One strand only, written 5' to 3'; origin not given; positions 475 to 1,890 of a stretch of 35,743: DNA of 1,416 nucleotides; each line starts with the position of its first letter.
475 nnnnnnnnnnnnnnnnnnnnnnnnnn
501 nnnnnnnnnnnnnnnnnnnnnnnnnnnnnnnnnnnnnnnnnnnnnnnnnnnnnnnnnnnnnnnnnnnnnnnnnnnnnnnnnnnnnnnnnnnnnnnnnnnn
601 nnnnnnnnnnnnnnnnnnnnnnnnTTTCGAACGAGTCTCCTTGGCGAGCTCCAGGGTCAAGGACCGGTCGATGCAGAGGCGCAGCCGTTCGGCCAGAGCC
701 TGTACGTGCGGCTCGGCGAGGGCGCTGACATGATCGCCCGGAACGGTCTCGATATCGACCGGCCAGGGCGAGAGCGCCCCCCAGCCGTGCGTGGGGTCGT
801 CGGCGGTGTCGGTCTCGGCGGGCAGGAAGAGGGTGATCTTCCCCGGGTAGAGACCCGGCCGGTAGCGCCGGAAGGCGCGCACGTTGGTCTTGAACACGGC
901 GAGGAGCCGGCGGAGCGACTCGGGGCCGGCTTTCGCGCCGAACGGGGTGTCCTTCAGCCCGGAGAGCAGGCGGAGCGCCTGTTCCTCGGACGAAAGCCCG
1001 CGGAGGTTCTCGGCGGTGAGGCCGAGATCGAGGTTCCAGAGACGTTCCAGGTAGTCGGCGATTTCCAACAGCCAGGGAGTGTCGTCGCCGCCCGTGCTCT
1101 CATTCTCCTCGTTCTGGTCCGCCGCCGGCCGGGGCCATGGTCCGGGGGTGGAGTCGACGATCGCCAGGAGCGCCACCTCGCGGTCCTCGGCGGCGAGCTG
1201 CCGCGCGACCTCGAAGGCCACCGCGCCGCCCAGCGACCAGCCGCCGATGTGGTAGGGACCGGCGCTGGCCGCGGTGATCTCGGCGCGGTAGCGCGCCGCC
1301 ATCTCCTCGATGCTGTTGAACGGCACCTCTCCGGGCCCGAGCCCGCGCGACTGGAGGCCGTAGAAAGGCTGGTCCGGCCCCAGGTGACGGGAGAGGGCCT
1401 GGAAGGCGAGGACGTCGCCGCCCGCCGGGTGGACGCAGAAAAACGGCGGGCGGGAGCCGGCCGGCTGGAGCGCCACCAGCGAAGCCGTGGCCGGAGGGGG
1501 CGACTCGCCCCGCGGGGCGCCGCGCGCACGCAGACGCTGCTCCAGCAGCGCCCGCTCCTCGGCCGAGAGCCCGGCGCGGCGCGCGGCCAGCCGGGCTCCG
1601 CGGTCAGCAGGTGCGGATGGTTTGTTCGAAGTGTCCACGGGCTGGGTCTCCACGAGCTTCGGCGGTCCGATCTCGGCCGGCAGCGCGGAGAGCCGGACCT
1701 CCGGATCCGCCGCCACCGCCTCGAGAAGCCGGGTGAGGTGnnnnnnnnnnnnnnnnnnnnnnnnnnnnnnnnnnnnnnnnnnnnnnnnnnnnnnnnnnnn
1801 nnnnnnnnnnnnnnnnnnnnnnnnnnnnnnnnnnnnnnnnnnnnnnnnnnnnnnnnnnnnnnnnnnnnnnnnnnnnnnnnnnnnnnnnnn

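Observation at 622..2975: Terminal T-C-TE: an intact condensation domain with no downstream A-T, fused through a ~75-aa linker to the thioesterase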

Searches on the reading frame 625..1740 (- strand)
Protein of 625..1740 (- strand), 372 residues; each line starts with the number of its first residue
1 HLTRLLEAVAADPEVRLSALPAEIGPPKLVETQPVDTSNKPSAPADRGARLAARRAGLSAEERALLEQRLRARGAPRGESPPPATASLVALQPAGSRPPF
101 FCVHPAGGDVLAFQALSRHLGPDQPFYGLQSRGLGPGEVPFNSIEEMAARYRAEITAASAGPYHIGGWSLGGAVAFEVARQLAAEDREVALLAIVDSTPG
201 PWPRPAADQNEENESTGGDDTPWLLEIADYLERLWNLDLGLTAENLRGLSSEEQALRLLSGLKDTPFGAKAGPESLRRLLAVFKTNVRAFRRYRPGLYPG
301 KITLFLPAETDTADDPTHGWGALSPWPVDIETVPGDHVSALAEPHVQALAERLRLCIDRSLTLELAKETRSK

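Call 16: find_homologous_proteins(query=window:625-1740:-, max_evalue=0.00001)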
Query window:625-1740:- (372 aa): 316 proteins with E <= 0.00001 among 8000 candidates; the best 120 are listed.
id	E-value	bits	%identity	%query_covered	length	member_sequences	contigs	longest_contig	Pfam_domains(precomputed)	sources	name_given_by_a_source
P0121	4.7e-196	669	86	98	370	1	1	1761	PF00975.27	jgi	-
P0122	7.2e-143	494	74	82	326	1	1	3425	PF12697.14,PF00975.27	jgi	-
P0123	5.9e-141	488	69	89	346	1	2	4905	PF00975.27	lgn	-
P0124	7.8e-141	488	67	95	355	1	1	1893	PF12697.14,PF00975.27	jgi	jgi:thioesterase domain-containing protein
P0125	5.3e-139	482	71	86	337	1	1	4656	PF00975.27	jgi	jgi:thioesterase domain-containing protein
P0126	7.6e-139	481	72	86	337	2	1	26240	PF00975.27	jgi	-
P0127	1.6e-137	477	68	89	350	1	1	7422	PF00975.27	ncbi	-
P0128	8.8e-137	474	68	85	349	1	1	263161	PF00975.27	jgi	jgi:thioesterase domain-containing protein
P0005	5.7e-136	472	64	95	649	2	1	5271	PF00668.26,PF00975.27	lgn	-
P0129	5.9e-136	472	70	86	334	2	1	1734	PF12697.14,PF00975.27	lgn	-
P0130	1.9e-135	470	69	86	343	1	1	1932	PF00975.27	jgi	jgi:thioesterase domain-containing protein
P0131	2.0e-135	470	72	84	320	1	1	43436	PF12697.14,PF00975.27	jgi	jgi:thioesterase domain-containing protein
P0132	3.0e-135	469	73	84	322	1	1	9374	PF12697.14,PF00975.27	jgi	-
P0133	8.7e-135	468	72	85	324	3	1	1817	PF00975.27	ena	-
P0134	1.4e-134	467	70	86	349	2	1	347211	PF00975.27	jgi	jgi:thioesterase domain-containing protein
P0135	5.3e-134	465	70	85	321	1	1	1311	PF00975.27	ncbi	-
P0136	1.2e-133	464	71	84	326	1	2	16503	PF12697.14,PF00975.27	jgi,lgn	jgi:thioesterase domain-containing protein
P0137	2.0e-133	463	70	87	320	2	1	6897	PF00975.27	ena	-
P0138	2.4e-132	460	70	85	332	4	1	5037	PF00975.27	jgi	jgi:thioesterase domain-containing protein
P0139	2.7e-132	460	68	86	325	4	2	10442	PF12697.14,PF00975.27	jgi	jgi:thioesterase domain-containing protein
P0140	6.6e-132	458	68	87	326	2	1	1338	PF00975.27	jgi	jgi:thioesterase domain-containing protein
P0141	1.1e-131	458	69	87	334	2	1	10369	PF00975.27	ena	-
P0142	1.4e-131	457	68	86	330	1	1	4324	PF00975.27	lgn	-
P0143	1.4e-131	457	70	86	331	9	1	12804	PF12697.14,PF00975.27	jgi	jgi:thioesterase domain-containing protein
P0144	4.6e-131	455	66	89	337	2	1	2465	PF00975.27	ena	-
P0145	7.0e-131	455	67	86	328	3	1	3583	PF00975.27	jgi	jgi:thioesterase domain-containing protein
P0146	3.8e-130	452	70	84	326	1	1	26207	PF00975.27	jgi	jgi:thioesterase domain-containing protein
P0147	4.4e-130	452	65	88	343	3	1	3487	PF00975.27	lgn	-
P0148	1.3e-129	451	69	84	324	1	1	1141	PF12697.14,PF00975.27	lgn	-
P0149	1.8e-129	450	70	86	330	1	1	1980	PF00975.27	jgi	jgi:thioesterase domain-containing protein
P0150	5.6e-129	449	67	86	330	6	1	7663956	PF00975.27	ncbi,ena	-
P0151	5.7e-129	449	69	86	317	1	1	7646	PF00975.27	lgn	-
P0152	6.9e-129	448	69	85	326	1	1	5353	PF00975.27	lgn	-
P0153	1.2e-128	448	68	86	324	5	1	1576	PF12697.14,PF00975.27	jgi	jgi:thioesterase domain-containing protein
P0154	2.4e-128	447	68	86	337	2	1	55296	PF00975.27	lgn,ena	-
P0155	7.7e-128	445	66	81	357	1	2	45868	PF00975.27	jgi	jgi:thioesterase domain-containing protein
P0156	5.6e-127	442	65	89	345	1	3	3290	PF00975.27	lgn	-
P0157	1.2e-126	441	66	81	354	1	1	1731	PF00975.27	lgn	-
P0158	2.2e-126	440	69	84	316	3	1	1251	PF12697.14,PF00975.27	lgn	-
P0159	4.9e-126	439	68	84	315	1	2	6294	PF12697.14,PF00975.27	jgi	jgi:thioesterase domain-containing protein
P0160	6.3e-126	439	67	85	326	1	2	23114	PF00975.27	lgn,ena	-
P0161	9.6e-126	438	66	85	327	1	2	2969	PF00975.27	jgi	jgi:thioesterase domain-containing protein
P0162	4.8e-125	436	67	85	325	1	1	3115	PF00975.27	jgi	jgi:thioesterase domain-containing protein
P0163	8.4e-125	435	66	84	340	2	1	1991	PF12697.14,PF00975.27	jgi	-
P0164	1.8e-124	434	65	85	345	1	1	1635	PF00975.27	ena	-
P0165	4.0e-124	433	67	84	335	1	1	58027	PF00975.27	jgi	jgi:thioesterase domain-containing protein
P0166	6.2e-124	432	68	84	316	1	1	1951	PF12697.14,PF00975.27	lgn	-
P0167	7.0e-124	432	67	86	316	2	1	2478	PF00975.27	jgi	jgi:thioesterase domain-containing protein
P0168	8.2e-124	432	65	84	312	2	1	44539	PF12697.14,PF00975.27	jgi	jgi:thioesterase domain-containing protein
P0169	1.8e-123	430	68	84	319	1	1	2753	PF12697.14,PF00975.27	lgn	-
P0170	2.2e-123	430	68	85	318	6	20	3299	PF12697.14,PF00975.27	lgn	-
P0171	2.9e-123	430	68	84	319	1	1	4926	PF12697.14,PF00975.27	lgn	-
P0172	4.2e-122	426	66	84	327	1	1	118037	PF12697.14,PF00975.27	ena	-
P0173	1.1e-121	425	65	86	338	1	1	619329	PF00975.27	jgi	jgi:thioesterase domain-containing protein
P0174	1.1e-121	425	66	84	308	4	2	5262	PF12697.14,PF00975.27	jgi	-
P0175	4.3e-121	423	66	85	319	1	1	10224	PF12697.14,PF00975.27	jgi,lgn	jgi:thioesterase domain-containing protein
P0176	6.5e-121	422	65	84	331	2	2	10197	PF00975.27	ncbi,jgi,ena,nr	ncbi:MAG TPA: thioesterase domain-containing protein [Thermoanaerobaculia bacterium]|nr:thioesterase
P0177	3.0e-120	420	64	81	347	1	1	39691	PF00975.27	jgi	jgi:thioesterase domain-containing protein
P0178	1.2e-119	418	62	85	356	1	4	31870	PF00975.27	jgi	jgi:thioesterase domain-containing protein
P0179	4.1e-119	416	66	84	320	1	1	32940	PF00975.27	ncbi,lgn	ncbi:MAG: thioesterase domain-containing protein [Thermoanaerobaculia bacterium]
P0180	6.5e-119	416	65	85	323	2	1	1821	PF12697.14,PF00975.27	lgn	-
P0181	1.2e-118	415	65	84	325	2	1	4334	PF12697.14,PF00975.27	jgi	jgi:thioesterase domain-containing protein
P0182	1.3e-118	415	64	85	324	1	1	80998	PF12697.14,PF00975.27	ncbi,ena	-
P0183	9.3e-118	412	63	87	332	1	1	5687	PF00975.27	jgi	jgi:thioesterase domain-containing protein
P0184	1.7e-116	408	65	84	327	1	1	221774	PF12697.14,PF00975.27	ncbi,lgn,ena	-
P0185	1.7e-116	408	64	85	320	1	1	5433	PF12697.14,PF00975.27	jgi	jgi:thioesterase domain-containing protein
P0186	4.8e-115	403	64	84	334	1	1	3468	PF12697.14,PF00975.27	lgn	-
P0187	8.2e-114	399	64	85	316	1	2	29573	PF00975.27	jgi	jgi:thioesterase domain-containing protein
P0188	1.2e-113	398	61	81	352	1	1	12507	PF00975.27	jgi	jgi:thioesterase domain-containing protein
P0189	3.9e-113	397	63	79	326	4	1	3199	PF12697.14,PF00975.27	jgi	jgi:thioesterase domain-containing protein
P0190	1.6e-111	391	63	79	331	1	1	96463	PF12697.14,PF00975.27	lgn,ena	-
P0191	8.7e-111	389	61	81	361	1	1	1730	PF00975.27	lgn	-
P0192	1.3e-110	388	61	83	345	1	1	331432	PF00975.27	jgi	jgi:thioesterase domain-containing protein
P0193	2.2e-110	387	55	79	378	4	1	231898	PF00975.27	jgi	jgi:thioesterase domain-containing protein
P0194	7.7e-109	382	56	81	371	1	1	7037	PF00975.27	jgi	jgi:thioesterase domain-containing protein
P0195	1.9e-107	378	61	79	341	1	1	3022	PF00975.27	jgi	jgi:thioesterase domain-containing protein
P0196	1.2e-106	375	57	79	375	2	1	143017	PF00975.27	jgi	jgi:thioesterase domain-containing protein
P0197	2.4e-106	374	59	72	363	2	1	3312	PF00975.27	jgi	-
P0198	3.0e-106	374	54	79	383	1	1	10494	PF00975.27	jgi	jgi:thioesterase domain-containing protein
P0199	4.1e-99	350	60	74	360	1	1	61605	PF00975.27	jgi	jgi:thioesterase domain-containing protein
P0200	1.5e-93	332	66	64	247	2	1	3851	PF00975.27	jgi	-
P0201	4.2e-86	308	51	81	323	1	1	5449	PF00975.27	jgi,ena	-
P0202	1.6e-84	302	52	78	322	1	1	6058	PF00561.27,PF00975.27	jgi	-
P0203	2.4e-84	302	50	87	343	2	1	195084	PF00975.27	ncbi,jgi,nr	ncbi:MAG: hypothetical protein QOF89_2549 [Acidobacteriota bacterium]|jgi:thioesterase domain-contai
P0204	2.2e-83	299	50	81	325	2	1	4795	PF00975.27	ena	-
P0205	2.9e-83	298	51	83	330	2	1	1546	PF00975.27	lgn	-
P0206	6.9e-83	297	48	95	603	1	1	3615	PF00668.26,PF00975.27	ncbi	ncbi:MAG: condensation domain-containing protein, partial [Allosphingosinicella sp.]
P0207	9.0e-83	297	50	80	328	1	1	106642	PF00975.27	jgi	jgi:thioesterase domain-containing protein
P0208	1.1e-82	296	50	88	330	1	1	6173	PF12697.14,PF00975.27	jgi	jgi:thioesterase domain-containing protein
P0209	1.4e-82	296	64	61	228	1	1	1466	PF00975.27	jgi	jgi:thioesterase domain-containing protein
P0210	4.8e-82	294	51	87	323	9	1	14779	PF00975.27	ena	-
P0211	1.1e-81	293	51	81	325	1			PF00975.27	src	-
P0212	1.3e-81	293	50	81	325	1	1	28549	PF00975.27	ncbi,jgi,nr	ncbi:MAG TPA: thioesterase domain-containing protein [Thermoanaerobaculia bacterium]|jgi:thioesteras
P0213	1.3e-81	293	50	81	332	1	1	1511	PF00975.27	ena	-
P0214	2.3e-81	292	51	85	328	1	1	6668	PF00975.27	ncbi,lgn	-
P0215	6.5e-81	290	51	86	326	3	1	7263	PF00975.27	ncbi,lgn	-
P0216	1.0e-80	290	50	81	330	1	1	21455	PF00975.27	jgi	jgi:thioesterase domain-containing protein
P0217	2.5e-80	289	47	94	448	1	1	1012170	PF00668.26,PF00975.27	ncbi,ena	-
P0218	3.2e-80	288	47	96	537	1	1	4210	PF00668.26,PF00975.27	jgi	jgi:thioesterase domain-containing protein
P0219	2.0e-79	286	48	84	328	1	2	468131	PF00975.27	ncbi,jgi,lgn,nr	ncbi:MAG TPA: thioesterase domain-containing protein [Thermoanaerobaculia bacterium]|jgi:thioesteras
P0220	1.2e-78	283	55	67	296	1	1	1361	PF00975.27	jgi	jgi:thioesterase domain-containing protein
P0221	6.9e-78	281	49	81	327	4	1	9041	PF00975.27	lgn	-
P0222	1.1e-77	280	50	86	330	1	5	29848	PF12697.14,PF00975.27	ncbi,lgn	-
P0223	6.3e-77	277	47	84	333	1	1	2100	PF00975.27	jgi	-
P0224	1.6e-76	276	49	83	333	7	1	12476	PF00975.27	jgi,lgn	jgi:thioesterase domain-containing protein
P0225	1.8e-76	276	50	84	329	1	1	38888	PF00975.27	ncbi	ncbi:MAG: thioesterase domain-containing protein [Thermoanaerobaculia bacterium]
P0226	2.1e-76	276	47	95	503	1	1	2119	PF00668.26,PF00975.27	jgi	jgi:thioesterase domain-containing protein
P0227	3.5e-76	275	47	80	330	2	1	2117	PF12697.14,PF00975.27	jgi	jgi:thioesterase domain-containing protein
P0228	5.9e-76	274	47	85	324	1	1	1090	PF00975.27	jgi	jgi:thioesterase domain-containing protein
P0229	2.5e-75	272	44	97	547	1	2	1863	PF00550.32,PF13193.13,PF00975.27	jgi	jgi:thioesterase domain-containing protein/acyl carrier protein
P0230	4.3e-75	271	49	70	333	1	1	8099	PF00975.27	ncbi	-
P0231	5.1e-75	271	47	85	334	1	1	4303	PF00975.27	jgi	jgi:thioesterase domain-containing protein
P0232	1.2e-74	270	51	82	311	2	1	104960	PF00975.27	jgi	jgi:thioesterase domain-containing protein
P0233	1.5e-74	270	46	95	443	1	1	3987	PF00668.26,PF00975.27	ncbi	ncbi:MAG TPA: thioesterase domain-containing protein, partial [Thermoanaerobaculia bacterium]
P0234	1.6e-74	269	48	81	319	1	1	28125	PF00975.27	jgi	jgi:thioesterase domain-containing protein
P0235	2.4e-74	269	46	86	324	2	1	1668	PF12697.14,PF00975.27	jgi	jgi:thioesterase domain-containing protein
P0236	4.6e-74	268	47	88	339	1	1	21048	PF00975.27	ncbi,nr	ncbi:MAG: hypothetical protein GY856_33565 [bacterium]|nr:hypothetical protein [bacterium]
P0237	1.4e-73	266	48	84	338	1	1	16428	PF00975.27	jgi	jgi:thioesterase domain-containing protein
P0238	2.4e-73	266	48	83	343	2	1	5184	PF00975.27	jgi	jgi:thioesterase domain-containing protein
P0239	3.1e-73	265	49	81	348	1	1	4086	PF12697.14,PF00975.27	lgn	-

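Call 18: find_encoding_contigs(protein=P0150, flank=10000, max_places=2)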
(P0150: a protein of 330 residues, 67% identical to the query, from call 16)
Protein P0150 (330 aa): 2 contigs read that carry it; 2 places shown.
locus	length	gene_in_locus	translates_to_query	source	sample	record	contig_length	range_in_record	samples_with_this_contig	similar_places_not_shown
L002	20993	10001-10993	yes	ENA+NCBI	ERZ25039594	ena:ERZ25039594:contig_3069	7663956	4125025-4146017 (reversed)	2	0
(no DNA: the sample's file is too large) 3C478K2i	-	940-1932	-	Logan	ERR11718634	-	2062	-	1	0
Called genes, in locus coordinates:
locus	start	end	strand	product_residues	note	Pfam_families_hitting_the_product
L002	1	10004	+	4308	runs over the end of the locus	PF00501:AMP-binding, PF00550:PP-binding, PF13193:AMP-binding_C, PF00668:Condensation, PF00501:AMP-binding, PF00550:PP-binding, PF13193:AMP-binding_C, PF00668:Condensation, +8 more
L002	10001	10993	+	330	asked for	PF00975:Thioesterase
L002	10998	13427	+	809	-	PF01804:Penicil_amidase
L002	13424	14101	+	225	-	PF00596:Aldolase_II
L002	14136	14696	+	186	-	PF03079:ARD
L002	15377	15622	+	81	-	PF13304:AAA_21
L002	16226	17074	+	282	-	-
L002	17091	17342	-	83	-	-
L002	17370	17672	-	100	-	PF13744:HTH_37, PF01381:HTH_3 (weak)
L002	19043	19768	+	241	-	PF13398:Peptidase_M50B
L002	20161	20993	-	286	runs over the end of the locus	PF00144:Beta-lactamase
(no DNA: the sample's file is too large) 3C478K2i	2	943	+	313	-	?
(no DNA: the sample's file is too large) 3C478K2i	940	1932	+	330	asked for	PF00975:Thioesterase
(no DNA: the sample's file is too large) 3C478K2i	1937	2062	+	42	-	?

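Call 19: find_encoding_contigs(protein=P0131, flank=10000, max_places=2)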
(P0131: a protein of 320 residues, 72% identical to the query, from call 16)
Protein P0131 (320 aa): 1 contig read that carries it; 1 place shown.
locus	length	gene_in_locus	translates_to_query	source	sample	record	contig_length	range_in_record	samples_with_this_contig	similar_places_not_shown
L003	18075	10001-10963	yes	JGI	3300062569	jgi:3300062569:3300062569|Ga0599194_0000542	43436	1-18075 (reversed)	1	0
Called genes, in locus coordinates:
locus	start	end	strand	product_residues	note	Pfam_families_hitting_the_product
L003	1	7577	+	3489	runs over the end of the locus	PF00501:AMP-binding, PF13193:AMP-binding_C, PF00550:PP-binding, PF00668:Condensation, PF00501:AMP-binding, PF13193:AMP-binding_C, PF00550:PP-binding, PF00668:Condensation, +5 more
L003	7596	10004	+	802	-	PF00501:AMP-binding, PF13193:AMP-binding_C, PF00550:PP-binding, PF00668:Condensation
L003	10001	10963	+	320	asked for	PF00975:Thioesterase, PF12697:Abhydrolase_6 (weak)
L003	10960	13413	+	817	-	PF01804:Penicil_amidase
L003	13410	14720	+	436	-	PF05977:MFS_3, PF07690:MFS_1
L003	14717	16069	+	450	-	PF00067:p450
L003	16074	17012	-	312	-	PF01545:Cation_efflux, PF16916:ZT_dimer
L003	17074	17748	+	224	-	-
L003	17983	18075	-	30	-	?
